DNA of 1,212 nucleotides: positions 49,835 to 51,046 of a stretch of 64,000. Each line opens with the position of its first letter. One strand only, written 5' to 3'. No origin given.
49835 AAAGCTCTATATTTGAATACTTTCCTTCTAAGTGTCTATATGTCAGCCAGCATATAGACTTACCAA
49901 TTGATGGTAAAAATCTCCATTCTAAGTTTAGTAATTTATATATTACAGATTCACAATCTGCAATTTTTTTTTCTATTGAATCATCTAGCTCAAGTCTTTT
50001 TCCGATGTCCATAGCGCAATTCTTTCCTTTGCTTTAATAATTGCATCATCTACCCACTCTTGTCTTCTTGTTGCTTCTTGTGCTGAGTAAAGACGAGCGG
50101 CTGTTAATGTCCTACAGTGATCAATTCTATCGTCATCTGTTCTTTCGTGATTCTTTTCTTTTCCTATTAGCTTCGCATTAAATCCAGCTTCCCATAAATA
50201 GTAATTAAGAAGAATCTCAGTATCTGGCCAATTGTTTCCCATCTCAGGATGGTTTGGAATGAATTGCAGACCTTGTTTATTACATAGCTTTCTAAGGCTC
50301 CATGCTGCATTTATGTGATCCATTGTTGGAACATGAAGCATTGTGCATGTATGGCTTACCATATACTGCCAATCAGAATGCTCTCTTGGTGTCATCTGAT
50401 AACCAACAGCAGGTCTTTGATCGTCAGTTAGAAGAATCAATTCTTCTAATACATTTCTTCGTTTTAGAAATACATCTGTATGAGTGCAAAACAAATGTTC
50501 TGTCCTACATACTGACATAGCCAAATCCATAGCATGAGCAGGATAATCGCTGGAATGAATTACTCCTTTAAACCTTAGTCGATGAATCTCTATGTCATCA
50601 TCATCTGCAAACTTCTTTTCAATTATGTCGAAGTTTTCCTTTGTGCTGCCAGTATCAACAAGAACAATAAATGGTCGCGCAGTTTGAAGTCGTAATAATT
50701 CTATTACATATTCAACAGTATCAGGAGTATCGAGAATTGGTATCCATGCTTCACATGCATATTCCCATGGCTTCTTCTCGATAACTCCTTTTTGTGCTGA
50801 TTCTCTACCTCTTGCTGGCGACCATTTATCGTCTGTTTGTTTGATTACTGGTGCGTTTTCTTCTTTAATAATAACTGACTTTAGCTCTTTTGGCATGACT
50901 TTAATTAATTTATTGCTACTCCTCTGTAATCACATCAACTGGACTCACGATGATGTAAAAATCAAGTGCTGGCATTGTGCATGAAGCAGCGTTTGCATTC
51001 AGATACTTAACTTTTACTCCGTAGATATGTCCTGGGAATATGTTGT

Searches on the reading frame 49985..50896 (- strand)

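Call 18: search_protein_families(library=phrogs, proteins=[window:49985-50896:-], max_evalue=0.001)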
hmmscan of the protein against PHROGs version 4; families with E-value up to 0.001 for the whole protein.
window:49985-50896:- (303 aa): 0 families

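Call 19: search_protein_families(library=pfam, proteins=[window:49985-50896:-], max_evalue=0.01)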
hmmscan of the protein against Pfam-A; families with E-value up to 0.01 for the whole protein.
window:49985-50896:- (303 aa): 1 family
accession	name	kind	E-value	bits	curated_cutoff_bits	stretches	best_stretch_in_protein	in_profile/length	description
PF00535.33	Glycos_transf_2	-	0.0046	17.3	23.3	1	52-181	4-128/168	Glycosyl transferase family 2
